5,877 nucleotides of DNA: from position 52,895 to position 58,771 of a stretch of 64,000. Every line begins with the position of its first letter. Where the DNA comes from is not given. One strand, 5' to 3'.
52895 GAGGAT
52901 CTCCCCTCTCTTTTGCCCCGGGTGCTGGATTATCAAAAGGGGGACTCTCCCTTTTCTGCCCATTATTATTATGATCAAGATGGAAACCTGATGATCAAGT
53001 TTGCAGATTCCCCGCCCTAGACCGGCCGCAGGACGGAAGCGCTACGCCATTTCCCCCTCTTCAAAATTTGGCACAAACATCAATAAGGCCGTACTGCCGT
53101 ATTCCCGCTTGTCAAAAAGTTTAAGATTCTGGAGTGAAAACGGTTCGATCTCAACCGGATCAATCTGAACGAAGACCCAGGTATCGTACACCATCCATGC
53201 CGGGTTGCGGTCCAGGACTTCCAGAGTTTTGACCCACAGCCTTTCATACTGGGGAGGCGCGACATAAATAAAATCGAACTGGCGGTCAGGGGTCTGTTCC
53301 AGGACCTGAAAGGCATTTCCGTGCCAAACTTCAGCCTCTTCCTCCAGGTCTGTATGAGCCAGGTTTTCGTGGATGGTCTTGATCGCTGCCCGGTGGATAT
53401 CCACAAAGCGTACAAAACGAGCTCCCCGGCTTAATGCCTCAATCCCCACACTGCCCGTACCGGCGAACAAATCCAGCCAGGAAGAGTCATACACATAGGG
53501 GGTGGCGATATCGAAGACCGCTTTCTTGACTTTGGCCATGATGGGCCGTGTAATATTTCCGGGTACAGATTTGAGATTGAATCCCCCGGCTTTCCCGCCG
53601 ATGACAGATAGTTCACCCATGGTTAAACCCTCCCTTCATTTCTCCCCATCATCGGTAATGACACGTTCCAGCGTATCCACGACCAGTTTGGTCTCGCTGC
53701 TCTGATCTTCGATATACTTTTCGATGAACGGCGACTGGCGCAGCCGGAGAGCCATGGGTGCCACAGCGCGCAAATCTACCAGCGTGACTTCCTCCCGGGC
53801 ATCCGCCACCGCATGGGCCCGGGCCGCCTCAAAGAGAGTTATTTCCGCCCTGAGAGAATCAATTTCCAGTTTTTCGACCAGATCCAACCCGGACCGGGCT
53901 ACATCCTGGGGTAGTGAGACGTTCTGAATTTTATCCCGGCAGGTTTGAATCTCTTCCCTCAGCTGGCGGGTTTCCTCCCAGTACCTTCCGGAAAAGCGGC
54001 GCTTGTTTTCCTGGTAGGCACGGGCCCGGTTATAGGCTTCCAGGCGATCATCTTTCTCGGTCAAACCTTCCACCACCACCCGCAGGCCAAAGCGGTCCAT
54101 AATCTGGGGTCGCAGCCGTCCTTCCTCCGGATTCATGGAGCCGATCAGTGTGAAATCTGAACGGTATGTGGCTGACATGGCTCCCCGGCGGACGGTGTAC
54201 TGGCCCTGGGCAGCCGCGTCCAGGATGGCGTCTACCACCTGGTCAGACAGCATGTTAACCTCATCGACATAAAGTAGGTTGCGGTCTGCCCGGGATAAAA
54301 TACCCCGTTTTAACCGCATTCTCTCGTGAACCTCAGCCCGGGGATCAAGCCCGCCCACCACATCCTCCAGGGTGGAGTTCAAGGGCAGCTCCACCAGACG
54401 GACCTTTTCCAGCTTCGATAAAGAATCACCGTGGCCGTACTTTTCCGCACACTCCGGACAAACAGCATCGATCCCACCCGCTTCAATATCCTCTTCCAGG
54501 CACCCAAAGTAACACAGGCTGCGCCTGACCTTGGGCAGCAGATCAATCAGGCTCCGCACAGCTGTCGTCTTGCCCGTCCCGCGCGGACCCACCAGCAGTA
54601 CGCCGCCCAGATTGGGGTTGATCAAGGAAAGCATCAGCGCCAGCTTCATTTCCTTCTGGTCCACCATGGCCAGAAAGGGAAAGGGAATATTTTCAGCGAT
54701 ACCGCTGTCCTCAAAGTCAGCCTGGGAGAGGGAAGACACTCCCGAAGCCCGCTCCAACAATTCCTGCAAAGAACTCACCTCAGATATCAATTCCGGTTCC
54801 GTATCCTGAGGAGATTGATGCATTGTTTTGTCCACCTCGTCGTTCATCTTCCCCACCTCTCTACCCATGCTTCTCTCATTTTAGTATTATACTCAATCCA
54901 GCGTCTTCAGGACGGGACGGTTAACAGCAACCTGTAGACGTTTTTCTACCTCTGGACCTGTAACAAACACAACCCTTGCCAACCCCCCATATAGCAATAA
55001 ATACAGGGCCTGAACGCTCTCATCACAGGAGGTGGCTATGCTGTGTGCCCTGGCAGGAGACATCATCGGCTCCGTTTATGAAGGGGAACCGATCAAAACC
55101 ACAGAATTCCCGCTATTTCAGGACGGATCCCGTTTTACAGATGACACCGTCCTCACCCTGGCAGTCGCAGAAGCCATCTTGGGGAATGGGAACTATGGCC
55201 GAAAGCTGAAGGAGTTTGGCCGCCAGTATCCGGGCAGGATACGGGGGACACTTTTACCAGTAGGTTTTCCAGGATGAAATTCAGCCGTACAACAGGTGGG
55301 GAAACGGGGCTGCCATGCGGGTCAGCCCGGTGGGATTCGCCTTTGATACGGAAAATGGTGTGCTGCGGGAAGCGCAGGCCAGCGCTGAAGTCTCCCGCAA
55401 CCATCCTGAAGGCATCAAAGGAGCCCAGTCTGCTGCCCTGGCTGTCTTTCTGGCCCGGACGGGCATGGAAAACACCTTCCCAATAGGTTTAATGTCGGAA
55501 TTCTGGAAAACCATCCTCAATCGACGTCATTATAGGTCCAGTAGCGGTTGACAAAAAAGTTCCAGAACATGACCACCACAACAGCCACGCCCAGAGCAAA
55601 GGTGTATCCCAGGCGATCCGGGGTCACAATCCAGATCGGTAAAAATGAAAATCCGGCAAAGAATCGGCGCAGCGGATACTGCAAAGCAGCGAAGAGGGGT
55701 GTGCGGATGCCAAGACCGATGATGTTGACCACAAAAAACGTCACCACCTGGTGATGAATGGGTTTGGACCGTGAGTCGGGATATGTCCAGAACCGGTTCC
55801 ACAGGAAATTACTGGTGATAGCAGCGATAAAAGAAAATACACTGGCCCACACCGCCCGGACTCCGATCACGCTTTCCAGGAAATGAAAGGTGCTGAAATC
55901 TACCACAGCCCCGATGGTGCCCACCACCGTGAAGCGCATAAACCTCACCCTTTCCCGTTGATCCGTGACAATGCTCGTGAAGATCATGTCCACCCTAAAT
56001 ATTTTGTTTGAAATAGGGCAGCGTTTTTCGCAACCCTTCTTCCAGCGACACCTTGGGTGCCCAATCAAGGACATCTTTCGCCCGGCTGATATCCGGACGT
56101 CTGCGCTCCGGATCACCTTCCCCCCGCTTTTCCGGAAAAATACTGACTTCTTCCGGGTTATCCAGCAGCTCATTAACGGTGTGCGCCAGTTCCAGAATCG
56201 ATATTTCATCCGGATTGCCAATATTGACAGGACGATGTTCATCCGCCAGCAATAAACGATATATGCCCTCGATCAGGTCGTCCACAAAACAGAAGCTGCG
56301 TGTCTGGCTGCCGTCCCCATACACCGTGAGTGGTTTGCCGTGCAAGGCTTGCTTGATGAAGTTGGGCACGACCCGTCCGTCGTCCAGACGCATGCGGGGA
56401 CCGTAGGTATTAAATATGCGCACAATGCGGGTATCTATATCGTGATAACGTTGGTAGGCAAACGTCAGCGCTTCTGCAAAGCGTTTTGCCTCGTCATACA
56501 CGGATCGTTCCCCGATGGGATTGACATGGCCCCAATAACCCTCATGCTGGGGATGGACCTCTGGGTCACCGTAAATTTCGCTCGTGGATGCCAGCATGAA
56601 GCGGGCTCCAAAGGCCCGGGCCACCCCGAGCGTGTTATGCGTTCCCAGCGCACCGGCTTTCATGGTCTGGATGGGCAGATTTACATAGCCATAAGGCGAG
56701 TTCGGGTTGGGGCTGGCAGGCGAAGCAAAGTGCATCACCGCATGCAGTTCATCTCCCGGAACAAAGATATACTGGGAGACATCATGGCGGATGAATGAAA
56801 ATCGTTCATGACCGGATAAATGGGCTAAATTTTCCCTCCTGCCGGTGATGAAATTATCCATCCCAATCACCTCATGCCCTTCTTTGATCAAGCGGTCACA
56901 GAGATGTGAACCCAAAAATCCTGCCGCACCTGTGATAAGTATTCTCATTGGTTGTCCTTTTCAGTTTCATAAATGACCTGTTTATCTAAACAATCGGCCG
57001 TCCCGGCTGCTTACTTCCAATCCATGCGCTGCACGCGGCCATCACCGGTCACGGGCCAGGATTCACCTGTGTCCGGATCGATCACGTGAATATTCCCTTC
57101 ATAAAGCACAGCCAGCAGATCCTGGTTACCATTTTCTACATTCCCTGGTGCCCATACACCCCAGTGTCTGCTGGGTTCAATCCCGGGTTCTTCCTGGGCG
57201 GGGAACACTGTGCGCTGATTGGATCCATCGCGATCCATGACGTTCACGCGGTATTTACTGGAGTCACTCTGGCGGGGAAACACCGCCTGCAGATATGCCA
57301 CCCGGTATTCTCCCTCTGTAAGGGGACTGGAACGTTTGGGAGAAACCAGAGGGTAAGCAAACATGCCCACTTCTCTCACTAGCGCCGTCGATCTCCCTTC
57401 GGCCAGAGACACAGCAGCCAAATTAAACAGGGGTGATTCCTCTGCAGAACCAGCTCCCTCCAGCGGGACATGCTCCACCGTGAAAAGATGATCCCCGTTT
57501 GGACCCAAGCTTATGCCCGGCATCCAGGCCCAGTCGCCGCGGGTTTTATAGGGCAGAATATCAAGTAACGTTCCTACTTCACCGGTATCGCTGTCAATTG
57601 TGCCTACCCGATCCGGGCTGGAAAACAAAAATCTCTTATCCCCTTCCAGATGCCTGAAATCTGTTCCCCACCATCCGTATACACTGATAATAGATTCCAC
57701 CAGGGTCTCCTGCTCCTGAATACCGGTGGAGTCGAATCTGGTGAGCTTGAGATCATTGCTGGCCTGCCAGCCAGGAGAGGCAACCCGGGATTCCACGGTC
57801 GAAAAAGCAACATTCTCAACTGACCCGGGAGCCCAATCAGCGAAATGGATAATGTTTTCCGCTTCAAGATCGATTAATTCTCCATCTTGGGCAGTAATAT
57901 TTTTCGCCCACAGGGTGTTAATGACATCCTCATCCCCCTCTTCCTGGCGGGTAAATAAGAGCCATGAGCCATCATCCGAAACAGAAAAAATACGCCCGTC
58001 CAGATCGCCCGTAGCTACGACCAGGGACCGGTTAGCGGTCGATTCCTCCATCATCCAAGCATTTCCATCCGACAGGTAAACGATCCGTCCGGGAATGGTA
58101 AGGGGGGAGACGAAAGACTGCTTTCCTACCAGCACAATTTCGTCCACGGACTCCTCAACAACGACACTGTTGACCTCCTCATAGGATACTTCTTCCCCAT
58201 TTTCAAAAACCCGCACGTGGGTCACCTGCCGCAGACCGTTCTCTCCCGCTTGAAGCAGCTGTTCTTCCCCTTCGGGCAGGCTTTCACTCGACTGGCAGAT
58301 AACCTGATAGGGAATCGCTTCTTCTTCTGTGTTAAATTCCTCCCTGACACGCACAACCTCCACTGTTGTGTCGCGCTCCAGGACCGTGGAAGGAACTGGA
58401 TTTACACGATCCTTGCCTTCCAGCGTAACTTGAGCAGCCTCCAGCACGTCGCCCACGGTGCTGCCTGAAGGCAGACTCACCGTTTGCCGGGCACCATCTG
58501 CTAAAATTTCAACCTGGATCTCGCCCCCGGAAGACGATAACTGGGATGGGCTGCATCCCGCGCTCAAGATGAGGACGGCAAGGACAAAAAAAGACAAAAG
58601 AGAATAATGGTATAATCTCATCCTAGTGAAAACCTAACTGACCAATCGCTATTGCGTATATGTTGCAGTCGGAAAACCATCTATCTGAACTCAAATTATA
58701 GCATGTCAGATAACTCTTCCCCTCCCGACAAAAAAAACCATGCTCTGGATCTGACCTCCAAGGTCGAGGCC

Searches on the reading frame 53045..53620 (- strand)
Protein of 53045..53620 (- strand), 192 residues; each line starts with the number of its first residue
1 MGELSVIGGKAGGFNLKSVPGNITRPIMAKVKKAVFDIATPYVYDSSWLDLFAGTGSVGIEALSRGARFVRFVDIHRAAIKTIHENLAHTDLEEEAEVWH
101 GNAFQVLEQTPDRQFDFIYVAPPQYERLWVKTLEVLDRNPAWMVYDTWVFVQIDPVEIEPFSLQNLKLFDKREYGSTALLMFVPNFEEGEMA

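Call 38: search_protein_families(library=pfam, proteins=[window:53045-53620:-], max_evalue=0.00001)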
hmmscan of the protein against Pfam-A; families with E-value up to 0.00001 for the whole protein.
window:53045-53620:- (192 aa): 2 families
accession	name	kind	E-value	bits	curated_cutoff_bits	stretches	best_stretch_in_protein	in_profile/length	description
PF03602.21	Cons_hypoth95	-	3.8e-41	141.2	24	1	5-182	2-181/182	Conserved hypothetical protein 95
PF05175.20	MTS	-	4.6e-08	33.3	23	1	47-126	34-110/170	Methyltransferase small domain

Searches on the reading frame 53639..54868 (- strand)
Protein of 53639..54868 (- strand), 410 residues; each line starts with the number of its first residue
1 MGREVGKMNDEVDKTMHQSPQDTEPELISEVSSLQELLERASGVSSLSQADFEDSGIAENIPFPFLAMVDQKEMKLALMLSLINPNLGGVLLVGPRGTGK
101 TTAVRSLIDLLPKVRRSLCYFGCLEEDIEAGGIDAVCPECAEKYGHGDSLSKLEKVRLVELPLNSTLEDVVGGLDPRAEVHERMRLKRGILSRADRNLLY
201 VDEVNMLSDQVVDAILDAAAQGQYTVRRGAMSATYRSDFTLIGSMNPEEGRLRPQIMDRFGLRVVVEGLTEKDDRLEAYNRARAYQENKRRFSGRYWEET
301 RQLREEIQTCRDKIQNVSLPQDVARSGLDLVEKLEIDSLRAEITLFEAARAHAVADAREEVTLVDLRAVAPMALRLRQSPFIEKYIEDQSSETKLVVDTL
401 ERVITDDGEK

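Call 38: search_protein_families(library=pfam, proteins=[window:53639-54868:-], max_evalue=0.00001)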
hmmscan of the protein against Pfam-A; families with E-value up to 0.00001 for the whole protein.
window:53639-54868:- (410 aa): 4 families
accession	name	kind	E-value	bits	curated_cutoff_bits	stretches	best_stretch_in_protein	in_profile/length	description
PF01078.27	Mg_chelatase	-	2e-11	44.1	20.3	1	185-247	96-158/207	Magnesium chelatase, subunit ChlI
PF17863.7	AAA_lid_2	-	2.6e-10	40.3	22.7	1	333-384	10-64/74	AAA lid domain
PF07728.20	AAA_5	-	5.4e-10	39.9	22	0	155-260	27-139/139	AAA domain (dynein-related subfamily)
PF13401.12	AAA_22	-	6.7e-07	30.1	27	1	90-217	8-106/130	AAA domain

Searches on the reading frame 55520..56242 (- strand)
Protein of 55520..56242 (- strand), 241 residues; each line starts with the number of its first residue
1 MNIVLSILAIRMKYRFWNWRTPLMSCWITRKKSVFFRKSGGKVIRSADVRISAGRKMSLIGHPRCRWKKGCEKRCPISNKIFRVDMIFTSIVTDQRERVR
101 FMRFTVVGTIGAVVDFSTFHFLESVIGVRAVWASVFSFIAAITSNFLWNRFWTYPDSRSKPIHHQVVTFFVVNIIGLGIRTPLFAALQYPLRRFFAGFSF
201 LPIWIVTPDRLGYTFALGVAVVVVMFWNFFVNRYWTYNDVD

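Call 38: search_protein_families(library=pfam, proteins=[window:55520-56242:-], max_evalue=0.00001)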
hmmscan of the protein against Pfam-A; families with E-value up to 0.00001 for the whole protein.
window:55520-56242:- (241 aa): 1 family
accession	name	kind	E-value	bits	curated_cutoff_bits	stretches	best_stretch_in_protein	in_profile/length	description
PF04138.20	GtrA_DPMS_TM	-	5.5e-22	78.6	26.1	1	103-236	1-116/117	GtrA/DPMS, transmembrane domain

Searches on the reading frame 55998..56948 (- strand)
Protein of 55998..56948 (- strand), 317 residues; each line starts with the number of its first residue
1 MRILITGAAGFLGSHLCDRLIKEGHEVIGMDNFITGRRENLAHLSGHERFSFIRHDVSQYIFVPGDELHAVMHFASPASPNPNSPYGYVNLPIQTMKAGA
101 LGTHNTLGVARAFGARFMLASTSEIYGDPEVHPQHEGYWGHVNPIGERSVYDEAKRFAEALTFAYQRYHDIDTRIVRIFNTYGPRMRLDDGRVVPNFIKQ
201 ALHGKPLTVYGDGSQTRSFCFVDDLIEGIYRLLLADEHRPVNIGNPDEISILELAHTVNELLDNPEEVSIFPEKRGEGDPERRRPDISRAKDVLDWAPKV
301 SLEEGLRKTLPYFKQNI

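Call 38: search_protein_families(library=pfam, proteins=[window:55998-56948:-], max_evalue=0.00001)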
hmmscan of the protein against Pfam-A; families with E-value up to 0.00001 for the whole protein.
window:55998-56948:- (317 aa): 4 families
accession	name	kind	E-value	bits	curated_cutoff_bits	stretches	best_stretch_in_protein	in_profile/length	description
PF16363.11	GDP_Man_Dehyd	-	1.8e-50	172.8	27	1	4-309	1-332/332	GDP-mannose 4,6 dehydratase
PF01370.27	Epimerase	-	6.2e-48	163.7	20.9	1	3-244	1-240/240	NAD dependent epimerase/dehydratase family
PF01073.25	3Beta_HSD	-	1.1e-07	31.6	22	1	4-224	1-220/280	3-beta hydroxysteroid dehydrogenase/isomerase family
PF02719.21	Polysacc_synt_2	-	1.6e-07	31.2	20.2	0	149-263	136-248/293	Polysaccharide biosynthesis protein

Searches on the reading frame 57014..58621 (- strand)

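Call 38: search_protein_families(library=pfam, proteins=[window:57014-58621:-], max_evalue=0.00001)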
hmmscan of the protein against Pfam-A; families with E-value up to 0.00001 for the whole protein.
window:57014-58621:- (536 aa): 2 families
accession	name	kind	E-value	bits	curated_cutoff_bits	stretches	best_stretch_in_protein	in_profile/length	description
PF07501.17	G5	-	3.7e-18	66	23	1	97-167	4-74/75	G5 domain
PF03990.20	DUF348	-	8.3e-09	35.5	24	1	37-75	1-38/41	G5-linked-Ubiquitin-like domain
